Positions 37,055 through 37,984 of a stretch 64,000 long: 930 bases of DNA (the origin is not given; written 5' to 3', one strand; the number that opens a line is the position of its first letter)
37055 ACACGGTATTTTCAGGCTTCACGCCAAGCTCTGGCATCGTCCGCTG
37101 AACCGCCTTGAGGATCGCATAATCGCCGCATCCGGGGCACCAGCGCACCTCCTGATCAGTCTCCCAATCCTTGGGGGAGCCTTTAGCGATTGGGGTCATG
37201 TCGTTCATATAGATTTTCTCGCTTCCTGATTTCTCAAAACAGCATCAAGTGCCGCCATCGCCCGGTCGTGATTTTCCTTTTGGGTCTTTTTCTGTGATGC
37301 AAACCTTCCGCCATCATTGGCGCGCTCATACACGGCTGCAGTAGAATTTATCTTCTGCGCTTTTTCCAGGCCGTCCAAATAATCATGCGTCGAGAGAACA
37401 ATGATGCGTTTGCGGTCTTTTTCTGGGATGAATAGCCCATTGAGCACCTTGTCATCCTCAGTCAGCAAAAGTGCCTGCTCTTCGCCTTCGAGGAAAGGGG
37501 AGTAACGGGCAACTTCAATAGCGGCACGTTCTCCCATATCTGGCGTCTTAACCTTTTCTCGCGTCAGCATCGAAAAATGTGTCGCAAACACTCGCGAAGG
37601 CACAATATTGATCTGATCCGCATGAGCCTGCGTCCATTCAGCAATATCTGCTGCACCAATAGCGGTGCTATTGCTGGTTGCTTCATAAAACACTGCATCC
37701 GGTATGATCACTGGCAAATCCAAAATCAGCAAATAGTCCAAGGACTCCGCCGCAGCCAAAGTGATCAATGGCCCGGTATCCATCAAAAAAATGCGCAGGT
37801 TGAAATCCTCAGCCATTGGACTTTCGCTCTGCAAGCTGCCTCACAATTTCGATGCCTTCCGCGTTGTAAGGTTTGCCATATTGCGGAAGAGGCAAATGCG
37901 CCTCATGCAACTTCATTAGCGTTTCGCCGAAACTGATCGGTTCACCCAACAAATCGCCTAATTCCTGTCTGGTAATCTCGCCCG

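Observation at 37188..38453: Low-GC three-gene cassette splitting korA from korB and translationally coupled to korB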

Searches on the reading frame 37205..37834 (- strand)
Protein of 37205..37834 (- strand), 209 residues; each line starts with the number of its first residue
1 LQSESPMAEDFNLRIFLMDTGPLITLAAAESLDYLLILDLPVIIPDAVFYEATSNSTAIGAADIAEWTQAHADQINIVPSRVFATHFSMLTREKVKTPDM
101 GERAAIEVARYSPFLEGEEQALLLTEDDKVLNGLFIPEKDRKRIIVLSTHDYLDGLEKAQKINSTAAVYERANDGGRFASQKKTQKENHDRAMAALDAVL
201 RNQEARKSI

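Call 4: search_protein_families(library=pfam, proteins=[window:37205-37834:-], max_evalue=1)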
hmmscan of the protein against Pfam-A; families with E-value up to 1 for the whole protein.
window:37205-37834:- (209 aa): 1 family
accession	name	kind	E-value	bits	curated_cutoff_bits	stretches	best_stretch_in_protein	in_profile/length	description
PF22102.2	ElaD-SseL-like_C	-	0.0095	16.2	27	1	89-167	36-113/187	ElaD/SseL-like C-terminal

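Call 5: search_protein_families(library=ncbifam, proteins=[window:37205-37834:-], max_evalue=1)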
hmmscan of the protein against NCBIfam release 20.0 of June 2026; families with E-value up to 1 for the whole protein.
window:37205-37834:- (209 aa): 0 families

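Call 6: search_protein_families(library=padloc, proteins=[window:37205-37834:-], max_evalue=1)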
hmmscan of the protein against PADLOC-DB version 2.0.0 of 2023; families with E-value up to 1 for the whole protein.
window:37205-37834:- (209 aa): 4 families
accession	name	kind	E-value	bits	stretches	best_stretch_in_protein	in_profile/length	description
PDLC05073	PDC-S70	-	4e-06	24.8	1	17-109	4-87/162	-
PDLC05071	PDC-S70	-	2.1e-05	22.7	1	16-110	3-87/161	-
PDLC05068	PDC-S70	-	2.5e-05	22.9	1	15-74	2-64/125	-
PDLC05070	PDC-S70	-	0.00026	19.1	1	16-83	5-73/161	-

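Call 7: search_solved_structures(query=window:37205-37834:-, max_evalue=10)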
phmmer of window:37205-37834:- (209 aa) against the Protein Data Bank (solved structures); distinct sequences matched with E-value up to 10: 1.
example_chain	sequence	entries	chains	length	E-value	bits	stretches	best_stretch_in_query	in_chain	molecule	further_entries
6gx7_G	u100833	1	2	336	0.77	12.8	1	55-85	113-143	Low calcium response E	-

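Call 8: find_homologous_proteins(query=window:37205-37816:-, max_evalue=0.001)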
Query window:37205-37816:- (203 aa): 591 proteins with E <= 0.001 among 909 candidates; the best 120 are listed.
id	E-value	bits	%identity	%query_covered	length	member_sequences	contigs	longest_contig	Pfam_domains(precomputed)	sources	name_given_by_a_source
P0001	3.0e-112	391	90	100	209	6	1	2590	PF11848.14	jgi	jgi:hypothetical protein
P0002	1.5e-104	366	84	100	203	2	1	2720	PF11848.14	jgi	jgi:hypothetical protein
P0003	1.3e-73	265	61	97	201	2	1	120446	PF11848.14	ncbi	-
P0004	9.8e-72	259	61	97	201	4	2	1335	PF11848.14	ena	-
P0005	1.6e-69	251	59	97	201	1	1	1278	PF11848.14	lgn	-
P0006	5.4e-69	250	59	97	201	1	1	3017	PF11848.14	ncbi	-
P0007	1.5e-68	248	61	94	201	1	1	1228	PF11848.14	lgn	-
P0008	1.8e-67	245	59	99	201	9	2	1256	PF11848.14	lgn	-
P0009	4.3e-67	244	60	93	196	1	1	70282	PF11848.14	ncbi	-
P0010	1.1e-66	242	56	97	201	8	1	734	PF11848.14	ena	-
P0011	5.2e-66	240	57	99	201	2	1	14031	PF11848.14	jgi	jgi:hypothetical protein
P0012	1.0e-65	239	57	97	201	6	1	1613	PF11848.14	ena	-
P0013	2.4e-64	235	59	93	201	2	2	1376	PF11848.14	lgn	-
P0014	2.5e-64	234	56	97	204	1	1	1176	PF11848.14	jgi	jgi:hypothetical protein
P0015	1.8e-63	232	56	97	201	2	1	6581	PF11848.14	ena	-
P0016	2.1e-63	231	56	95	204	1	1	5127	PF11848.14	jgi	jgi:hypothetical protein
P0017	2.8e-63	231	56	99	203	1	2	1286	PF11848.14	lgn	-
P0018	8.4e-63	230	56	95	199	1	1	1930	PF11848.14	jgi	jgi:hypothetical protein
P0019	1.1e-61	226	55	97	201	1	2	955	PF11848.14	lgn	-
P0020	2.1e-61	225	55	95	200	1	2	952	PF11848.14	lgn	-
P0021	8.8e-61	223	58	88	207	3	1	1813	PF11848.14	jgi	jgi:hypothetical protein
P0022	3.8e-60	221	56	91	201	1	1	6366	PF11848.14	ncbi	-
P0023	4.5e-60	221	56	97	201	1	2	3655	PF11848.14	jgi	jgi:hypothetical protein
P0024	4.7e-60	221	57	96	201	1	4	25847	PF11848.14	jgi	jgi:hypothetical protein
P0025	9.1e-60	220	54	97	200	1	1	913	PF11848.14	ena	-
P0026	1.6e-59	219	54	95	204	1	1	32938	PF11848.14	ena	-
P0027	8.0e-58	213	57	91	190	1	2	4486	PF11848.14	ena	-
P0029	1.0e-56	210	52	97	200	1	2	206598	-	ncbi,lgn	-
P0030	5.8e-54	201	54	97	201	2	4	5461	PF11848.14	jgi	jgi:hypothetical protein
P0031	4.3e-52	195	47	98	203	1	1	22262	PF11848.14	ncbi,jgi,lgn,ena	jgi:hypothetical protein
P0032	1.3e-51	193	54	94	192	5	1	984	PF11848.14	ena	-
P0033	1.7e-51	193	49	96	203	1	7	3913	PF11848.14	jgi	jgi:hypothetical protein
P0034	4.9e-51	191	50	96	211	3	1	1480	PF11848.14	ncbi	-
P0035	1.4e-50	190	48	96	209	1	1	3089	PF11848.14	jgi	jgi:hypothetical protein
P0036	1.4e-50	190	48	96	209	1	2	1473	PF11848.14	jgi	jgi:hypothetical protein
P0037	1.4e-50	190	48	96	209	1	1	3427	PF11848.14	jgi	jgi:hypothetical protein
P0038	1.4e-50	190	49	97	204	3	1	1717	PF11848.14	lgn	-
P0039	2.5e-50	189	48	96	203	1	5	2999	PF11848.14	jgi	jgi:hypothetical protein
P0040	4.1e-50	188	48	96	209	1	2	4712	PF11848.14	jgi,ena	-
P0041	4.2e-50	188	49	96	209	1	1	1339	PF11848.14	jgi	jgi:hypothetical protein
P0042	7.5e-50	187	49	95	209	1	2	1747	PF11848.14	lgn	-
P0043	7.7e-50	187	47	98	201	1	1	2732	PF11848.14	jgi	jgi:hypothetical protein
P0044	9.8e-50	187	48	96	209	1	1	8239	PF11848.14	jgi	jgi:hypothetical protein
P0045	3.5e-49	185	48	96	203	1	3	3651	PF11848.14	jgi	jgi:hypothetical protein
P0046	3.6e-49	185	48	97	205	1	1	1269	PF11848.14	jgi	jgi:hypothetical protein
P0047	4.7e-49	185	48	96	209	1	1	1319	PF11848.14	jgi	jgi:hypothetical protein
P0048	5.2e-49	185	48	96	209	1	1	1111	PF11848.14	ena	-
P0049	7.0e-49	184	49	96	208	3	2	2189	PF11848.14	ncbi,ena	-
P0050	7.4e-49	184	50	91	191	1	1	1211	PF11848.14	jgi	jgi:hypothetical protein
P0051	8.8e-49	184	47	96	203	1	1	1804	PF11848.14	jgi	jgi:hypothetical protein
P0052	8.9e-49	184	47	96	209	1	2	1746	PF11848.14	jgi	jgi:hypothetical protein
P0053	1.3e-48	183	47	96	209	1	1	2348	PF11848.14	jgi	jgi:hypothetical protein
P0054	1.3e-48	183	48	96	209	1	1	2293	PF11848.14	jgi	jgi:hypothetical protein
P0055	3.0e-48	182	49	83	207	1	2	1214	PF11848.14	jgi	-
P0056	3.3e-48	182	49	84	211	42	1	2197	PF11848.14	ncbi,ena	-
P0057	4.8e-48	181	49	84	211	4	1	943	PF11848.14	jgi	jgi:hypothetical protein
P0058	6.1e-48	181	48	97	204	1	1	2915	PF11848.14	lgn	-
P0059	6.4e-48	181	46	97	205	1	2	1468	PF11848.14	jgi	jgi:hypothetical protein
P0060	6.5e-48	181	48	96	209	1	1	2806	PF11848.14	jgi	jgi:hypothetical protein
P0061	7.4e-48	181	47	93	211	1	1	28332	PF11848.14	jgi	jgi:hypothetical protein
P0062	2.3e-47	179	46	97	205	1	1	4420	PF11848.14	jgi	jgi:hypothetical protein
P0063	5.9e-47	178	46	97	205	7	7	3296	PF11848.14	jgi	jgi:hypothetical protein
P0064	6.1e-47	178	47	97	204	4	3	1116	PF11848.14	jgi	jgi:hypothetical protein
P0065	2.4e-46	176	47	95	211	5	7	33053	PF11848.14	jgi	jgi:hypothetical protein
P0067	1.2e-45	174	44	97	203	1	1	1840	PF11848.14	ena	-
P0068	7.0e-45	171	46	97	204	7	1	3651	PF11848.14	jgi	-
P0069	1.1e-44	170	46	96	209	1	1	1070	PF11848.14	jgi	jgi:hypothetical protein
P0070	2.5e-44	169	45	95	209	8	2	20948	PF11848.14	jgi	jgi:hypothetical protein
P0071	2.6e-44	169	42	100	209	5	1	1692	PF11848.14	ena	-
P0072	3.0e-44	169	44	96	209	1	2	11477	PF11848.14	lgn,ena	-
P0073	3.8e-44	169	44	96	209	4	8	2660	PF11848.14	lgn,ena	-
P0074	7.3e-44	168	44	96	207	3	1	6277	PF11848.14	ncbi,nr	ncbi:MAG: hypothetical protein JO209_06060 [Acidisphaera sp.]|nr:hypothetical protein [Acidisphaera 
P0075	8.1e-44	168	47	97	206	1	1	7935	PF11848.14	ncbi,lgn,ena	-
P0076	8.2e-44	168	45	96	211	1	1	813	PF11848.14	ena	-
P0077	8.2e-44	168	44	97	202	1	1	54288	PF11848.14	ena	-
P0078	1.1e-43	167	46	91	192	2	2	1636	PF11848.14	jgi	jgi:hypothetical protein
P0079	1.6e-43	167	46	92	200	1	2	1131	PF11848.14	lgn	-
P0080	2.1e-43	166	45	97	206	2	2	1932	PF11848.14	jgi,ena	-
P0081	3.0e-43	166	44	94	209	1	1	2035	PF11848.14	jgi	jgi:hypothetical protein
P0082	3.5e-43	166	47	94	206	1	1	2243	PF11848.14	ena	-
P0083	3.6e-43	166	45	96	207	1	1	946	PF11848.14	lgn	-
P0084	5.9e-43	165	49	84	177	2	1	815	PF11848.14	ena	-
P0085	8.9e-43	164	43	96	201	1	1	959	PF11848.14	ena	-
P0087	1.4e-42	164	45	97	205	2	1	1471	PF11848.14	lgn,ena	-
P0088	1.9e-42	163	42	97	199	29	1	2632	PF11848.14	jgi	-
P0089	2.4e-42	163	44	96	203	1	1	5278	PF11848.14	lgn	-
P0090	2.5e-42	163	42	98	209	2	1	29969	PF11848.14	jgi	-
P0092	3.4e-42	162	43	97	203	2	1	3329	PF11848.14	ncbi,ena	ncbi:MAG TPA: hypothetical protein VIK30_14045 [Polyangia bacterium]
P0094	4.9e-42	162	43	97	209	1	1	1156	PF11848.14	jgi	jgi:hypothetical protein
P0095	5.6e-42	162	45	91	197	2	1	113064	PF11848.14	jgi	jgi:hypothetical protein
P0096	7.9e-42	161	44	97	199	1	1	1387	PF11848.14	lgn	-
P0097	9.9e-42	161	45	93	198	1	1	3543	PF11848.14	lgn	-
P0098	9.9e-42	161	46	91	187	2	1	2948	PF11848.14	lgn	-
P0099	1.3e-41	161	44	96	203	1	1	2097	PF11848.14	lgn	-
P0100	2.1e-41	160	45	94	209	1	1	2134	PF11848.14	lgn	-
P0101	2.2e-41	160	46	90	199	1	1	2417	PF11848.14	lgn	-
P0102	3.5e-41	159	42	96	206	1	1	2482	PF11848.14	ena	-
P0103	3.9e-41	159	44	95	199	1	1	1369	PF11848.14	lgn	-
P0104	4.3e-41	159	43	97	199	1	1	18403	PF11848.14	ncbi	-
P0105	4.7e-41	159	43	96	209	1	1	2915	PF11848.14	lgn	-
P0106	5.3e-41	158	44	97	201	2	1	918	PF20698.4,PF11848.14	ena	-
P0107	6.6e-41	158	42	95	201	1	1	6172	PF11848.14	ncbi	-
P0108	9.0e-41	158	45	95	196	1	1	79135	PF11848.14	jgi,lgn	-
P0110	6.1e-40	155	40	97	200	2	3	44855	PF11848.14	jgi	jgi:hypothetical protein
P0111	7.9e-40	155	46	86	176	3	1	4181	PF11848.14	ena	-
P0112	8.4e-40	155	46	87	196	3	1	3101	PF11848.14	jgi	jgi:hypothetical protein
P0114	2.8e-39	153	43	95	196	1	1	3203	PF11848.14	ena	-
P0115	2.8e-39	153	44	95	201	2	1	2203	PF11848.14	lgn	-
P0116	4.3e-39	152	42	98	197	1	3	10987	PF11848.14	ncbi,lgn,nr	ncbi:MAG: hypothetical protein K2X11_14065 [Acetobacteraceae bacterium]|nr:hypothetical protein [Ace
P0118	6.2e-39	152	41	96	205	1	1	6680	PF11848.14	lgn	-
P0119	7.4e-39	152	40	97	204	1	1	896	PF11848.14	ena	-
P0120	9.1e-39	151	43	96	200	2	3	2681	PF11848.14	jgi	-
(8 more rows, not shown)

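Call 9: find_encoding_contigs(protein=P0001, flank=5000, max_places=4)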
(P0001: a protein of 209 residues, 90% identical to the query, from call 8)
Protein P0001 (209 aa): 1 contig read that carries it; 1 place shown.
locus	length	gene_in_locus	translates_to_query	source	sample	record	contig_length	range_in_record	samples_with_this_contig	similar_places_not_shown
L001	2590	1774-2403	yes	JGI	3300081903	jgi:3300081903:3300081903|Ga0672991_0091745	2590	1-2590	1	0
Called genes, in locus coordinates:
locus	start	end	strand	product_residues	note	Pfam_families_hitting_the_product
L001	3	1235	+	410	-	?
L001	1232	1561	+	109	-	-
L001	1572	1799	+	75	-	-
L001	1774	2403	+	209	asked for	PF11848:DUF3368 (weak)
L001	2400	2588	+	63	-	?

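Call 10: find_encoding_contigs(protein=P0002, flank=5000, max_places=4)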
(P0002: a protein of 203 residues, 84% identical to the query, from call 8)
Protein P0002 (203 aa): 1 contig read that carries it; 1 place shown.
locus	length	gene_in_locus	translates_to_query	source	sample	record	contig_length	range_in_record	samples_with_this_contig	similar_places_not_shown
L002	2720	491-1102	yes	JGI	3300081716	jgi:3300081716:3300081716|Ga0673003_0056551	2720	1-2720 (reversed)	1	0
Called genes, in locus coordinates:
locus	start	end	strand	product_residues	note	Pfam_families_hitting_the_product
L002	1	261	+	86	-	?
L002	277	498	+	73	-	-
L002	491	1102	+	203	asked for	PF11848:DUF3368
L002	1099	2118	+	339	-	PF02775:TPP_enzyme_C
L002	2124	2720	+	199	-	?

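Call 11: find_encoding_contigs(protein=P0003, flank=6000, max_places=4)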
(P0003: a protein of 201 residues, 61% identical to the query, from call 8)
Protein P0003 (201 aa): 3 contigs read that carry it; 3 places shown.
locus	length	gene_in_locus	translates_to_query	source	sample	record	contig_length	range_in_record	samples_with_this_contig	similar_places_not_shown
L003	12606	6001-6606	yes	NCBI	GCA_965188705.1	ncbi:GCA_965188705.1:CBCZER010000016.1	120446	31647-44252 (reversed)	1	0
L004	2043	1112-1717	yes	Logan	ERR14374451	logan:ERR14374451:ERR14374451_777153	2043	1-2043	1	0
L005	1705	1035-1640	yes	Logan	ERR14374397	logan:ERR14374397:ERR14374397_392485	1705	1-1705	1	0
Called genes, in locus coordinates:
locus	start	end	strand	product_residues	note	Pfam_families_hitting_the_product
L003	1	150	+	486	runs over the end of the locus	PF00478:IMPDH, PF00571:CBS, PF01070:FMN_dh, PF03060:NMO, PF01645:Glu_synthase (faint)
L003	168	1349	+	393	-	PF01189:Methyltr_RsmB-F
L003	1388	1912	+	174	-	PF13429:TPR_15 (faint), PF13424:TPR_12 (faint), PF00515:TPR_1 (faint), PF07719:TPR_2 (faint), PF13176:TPR_7 (faint), PF13181:TPR_8 (faint), PF13428:TPR_14 (faint), PF13432:TPR_16, +3 more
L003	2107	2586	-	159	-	PF00293:NUDIX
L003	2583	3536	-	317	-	PF00135:COesterase (weak), PF20434:BD-FAE, PF07859:Abhydrolase_3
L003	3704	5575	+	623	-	PF01558:POR, PF01855:POR_N, PF17147:PFOR_II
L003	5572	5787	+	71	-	-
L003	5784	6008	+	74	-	-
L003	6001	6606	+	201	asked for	PF11848:DUF3368 (weak)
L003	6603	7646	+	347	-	PF02775:TPP_enzyme_C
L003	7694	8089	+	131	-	PF13366:PDDEXK_3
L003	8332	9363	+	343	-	PF04307:YdjM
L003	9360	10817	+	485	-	PF00875:DNA_photolyase, PF03441:FAD_binding_7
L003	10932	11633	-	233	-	PF00106:adh_short, PF08659:KR (weak), PF13561:adh_short_C2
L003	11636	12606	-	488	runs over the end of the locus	PF13230:GATase_4 (faint), PF13522:GATase_6, PF13537:GATase_7, PF00156:Pribosyltran (weak)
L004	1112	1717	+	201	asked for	PF11848:DUF3368 (weak)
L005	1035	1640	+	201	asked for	PF11848:DUF3368 (weak)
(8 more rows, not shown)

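Call 12: find_encoding_contigs(protein=P0029, flank=6000, max_places=3)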
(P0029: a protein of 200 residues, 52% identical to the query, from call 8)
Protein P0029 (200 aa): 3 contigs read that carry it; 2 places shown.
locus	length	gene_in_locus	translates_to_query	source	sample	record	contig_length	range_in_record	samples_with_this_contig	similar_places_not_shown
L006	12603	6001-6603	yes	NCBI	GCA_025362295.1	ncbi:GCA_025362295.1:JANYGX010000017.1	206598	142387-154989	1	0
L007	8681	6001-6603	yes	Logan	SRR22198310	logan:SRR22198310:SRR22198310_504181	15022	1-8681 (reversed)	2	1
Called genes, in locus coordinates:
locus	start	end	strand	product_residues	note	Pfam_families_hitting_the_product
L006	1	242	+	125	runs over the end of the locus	PF13103:TonB_2, PF03544:TonB_C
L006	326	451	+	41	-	PF00444:Ribosomal_L36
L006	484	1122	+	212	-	PF00702:Hydrolase, PF13419:HAD_2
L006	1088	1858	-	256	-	PF03009:GDPD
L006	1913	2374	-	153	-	PF14588:YjgF_endoribonc, PF01042:Ribonuc_L-PSP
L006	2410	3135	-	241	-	PF00990:GGDEF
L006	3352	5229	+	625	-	PF01558:POR, PF01855:POR_N, PF17147:PFOR_II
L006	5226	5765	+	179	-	PF00857:Isochorismatase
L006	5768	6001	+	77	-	-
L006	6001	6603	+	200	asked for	-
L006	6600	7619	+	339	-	PF02775:TPP_enzyme_C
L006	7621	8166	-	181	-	PF13302:Acetyltransf_3, PF00583:Acetyltransf_1 (weak)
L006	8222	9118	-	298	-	PF01040:UbiA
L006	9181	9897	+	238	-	PF20260:PUA_4, PF04452:Methyltrans_RNA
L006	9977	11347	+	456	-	PF04107:GCS2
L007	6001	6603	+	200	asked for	-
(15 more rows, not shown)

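Call 13: find_encoding_contigs(protein=P0031, flank=6000, max_places=3)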
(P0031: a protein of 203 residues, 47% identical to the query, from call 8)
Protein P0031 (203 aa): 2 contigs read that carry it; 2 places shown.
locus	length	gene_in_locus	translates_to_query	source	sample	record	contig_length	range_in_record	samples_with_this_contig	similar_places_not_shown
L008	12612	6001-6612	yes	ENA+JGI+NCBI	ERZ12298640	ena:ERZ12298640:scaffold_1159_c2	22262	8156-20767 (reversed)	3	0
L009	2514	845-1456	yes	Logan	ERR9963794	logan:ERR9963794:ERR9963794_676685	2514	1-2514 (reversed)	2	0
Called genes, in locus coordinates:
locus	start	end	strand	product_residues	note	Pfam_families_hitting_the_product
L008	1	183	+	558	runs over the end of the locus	?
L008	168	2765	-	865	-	PF10101:DUF2339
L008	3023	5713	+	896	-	PF07517:SecA_DEAD, PF00270:DEAD (faint), PF01043:SecA_PP_bind, PF21090:P-loop_SecA, PF07516:SecA_SW, PF02810:SEC-C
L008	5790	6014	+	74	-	-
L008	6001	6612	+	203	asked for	PF11848:DUF3368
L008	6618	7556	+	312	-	-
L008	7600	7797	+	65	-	-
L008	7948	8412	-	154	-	PF02082:Rrf2, PF00392:GntR (weak), PF12802:MarR_2 (weak), PF13545:HTH_Crp_2 (weak)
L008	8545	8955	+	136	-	PF00042:Globin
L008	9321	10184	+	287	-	PF09955:DUF2189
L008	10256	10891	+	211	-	PF02798:GST_N, PF13417:GST_N_3, PF13409:GST_N_2 (weak)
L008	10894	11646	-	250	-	PF09849:DUF2076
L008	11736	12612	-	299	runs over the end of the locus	PF00702:Hydrolase, PF12710:HAD, PF08282:Hydrolase_3 (weak)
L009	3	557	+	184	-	?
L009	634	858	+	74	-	-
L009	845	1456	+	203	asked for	PF11848:DUF3368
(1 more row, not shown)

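Call 14: find_encoding_contigs(protein=P0095, flank=6000, max_places=3)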
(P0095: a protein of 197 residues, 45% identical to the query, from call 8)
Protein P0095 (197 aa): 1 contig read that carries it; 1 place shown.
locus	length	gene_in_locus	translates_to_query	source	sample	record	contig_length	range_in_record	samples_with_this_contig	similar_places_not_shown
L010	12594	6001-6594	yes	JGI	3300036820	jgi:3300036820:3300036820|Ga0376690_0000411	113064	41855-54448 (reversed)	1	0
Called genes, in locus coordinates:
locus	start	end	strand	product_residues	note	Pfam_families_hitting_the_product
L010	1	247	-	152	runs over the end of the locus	PF07883:Cupin_2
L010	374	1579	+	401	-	PF01070:FMN_dh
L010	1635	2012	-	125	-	PF00903:Glyoxalase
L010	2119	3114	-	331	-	PF22632:BphC_D1 (weak), PF00903:Glyoxalase, PF22677:Ble-like_N (weak)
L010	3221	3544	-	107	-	PF01934:HepT-like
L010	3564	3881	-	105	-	PF01909:NTP_transf_2, PF18765:Polbeta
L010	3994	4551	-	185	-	-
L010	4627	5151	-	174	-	-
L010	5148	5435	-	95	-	PF08681:TacA1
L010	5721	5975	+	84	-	-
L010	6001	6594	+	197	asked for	PF11848:DUF3368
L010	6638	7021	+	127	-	PF01909:NTP_transf_2 (faint), PF18765:Polbeta (weak)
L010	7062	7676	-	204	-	-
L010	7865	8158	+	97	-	PF08734:GYD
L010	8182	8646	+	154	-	PF04075:F420H2_quin_red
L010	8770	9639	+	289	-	PF00753:Lactamase_B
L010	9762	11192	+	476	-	PF07992:Pyr_redox_2, PF13454:NAD_binding_9, PF13738:Pyr_redox_3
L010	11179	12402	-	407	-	PF05977:MFS_3, PF07690:MFS_1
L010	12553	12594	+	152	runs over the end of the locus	-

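Call 26: search_protein_families(library=pfam, alignment_id=A1, max_evalue=0.1)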
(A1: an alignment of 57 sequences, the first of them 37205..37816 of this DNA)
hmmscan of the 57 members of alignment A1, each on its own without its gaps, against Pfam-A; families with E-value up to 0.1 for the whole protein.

A. member 1, window:37205-37816:- (203 aa): 1 family
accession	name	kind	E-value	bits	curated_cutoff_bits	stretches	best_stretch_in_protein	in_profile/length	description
PF22102.2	ElaD-SseL-like_C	-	0.0089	16.3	27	1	83-161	36-113/187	ElaD/SseL-like C-terminal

B. families by the number of members that match (of 57 scanned): 11 families
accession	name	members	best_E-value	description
PF20698.3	PIN-TPR-GreABC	20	9.5e-06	PIN domain associated with the TPR-GreAB-C-PIN system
PF09959.14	DUF2193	5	0.0098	Uncharacterized protein conserved in archaea (DUF2193)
PF25117.1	Agd3_C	3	0.069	Agd3 C-terminal domain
PF22102.2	ElaD-SseL-like_C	2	0.00049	ElaD/SseL-like C-terminal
PF20263.4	LYRM2-like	1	0.0065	LYR motif-containing protein 2-like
PF13535.11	ATP-grasp_4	1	0.0071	ATP-grasp domain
PF22802.1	RsiG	1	0.015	RsiG-like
PF19104.5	DUF5791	1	0.022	Family of unknown function (DUF5791)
PF07087.16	DUF1353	1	0.022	Protein of unknown function (DUF1353)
PF13641.12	Glyco_tranf_2_3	1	0.046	Glycosyltransferase like family 2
PF07024.18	ImpE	1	0.061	ImpE protein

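Call 33: find_related_loci(query=A1, collection=metagenome_contigs, flank=4000)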
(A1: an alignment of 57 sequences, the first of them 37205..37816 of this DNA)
Query A1 (203 aa) in metagenome_contigs; peptide patterns used: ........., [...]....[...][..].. (x = any residue, [..] = any of these).
366 stretches matched a pattern; 220 encode a relative of the query (tblastn E <= 1e-3); the best 80 are kept; 80 distinct loci.
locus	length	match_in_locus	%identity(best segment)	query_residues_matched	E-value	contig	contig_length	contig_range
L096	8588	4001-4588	49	5-201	8e-57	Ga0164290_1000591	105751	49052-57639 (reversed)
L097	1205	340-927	48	3-197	3e-59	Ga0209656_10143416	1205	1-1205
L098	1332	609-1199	47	2-197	7e-58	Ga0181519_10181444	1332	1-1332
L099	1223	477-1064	49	3-197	9e-58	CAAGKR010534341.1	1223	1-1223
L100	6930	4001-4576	51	5-194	3e-54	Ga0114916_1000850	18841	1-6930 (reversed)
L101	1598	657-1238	49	3-194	4e-55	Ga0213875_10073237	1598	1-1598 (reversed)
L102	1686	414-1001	48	1-194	1e-54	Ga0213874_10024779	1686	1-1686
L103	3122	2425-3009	48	3-196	4e-53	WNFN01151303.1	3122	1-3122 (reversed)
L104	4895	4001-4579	46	3-194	3e-52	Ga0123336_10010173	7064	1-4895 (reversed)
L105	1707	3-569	49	9-196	1e-52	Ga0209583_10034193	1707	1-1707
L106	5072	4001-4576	47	4-195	1e-50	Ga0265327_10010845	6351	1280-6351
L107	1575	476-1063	45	1-194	9e-52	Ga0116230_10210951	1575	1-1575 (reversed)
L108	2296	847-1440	43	1-196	6e-50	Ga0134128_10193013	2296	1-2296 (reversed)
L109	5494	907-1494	43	3-196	4e-49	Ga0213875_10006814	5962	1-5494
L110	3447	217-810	43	1-196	3e-49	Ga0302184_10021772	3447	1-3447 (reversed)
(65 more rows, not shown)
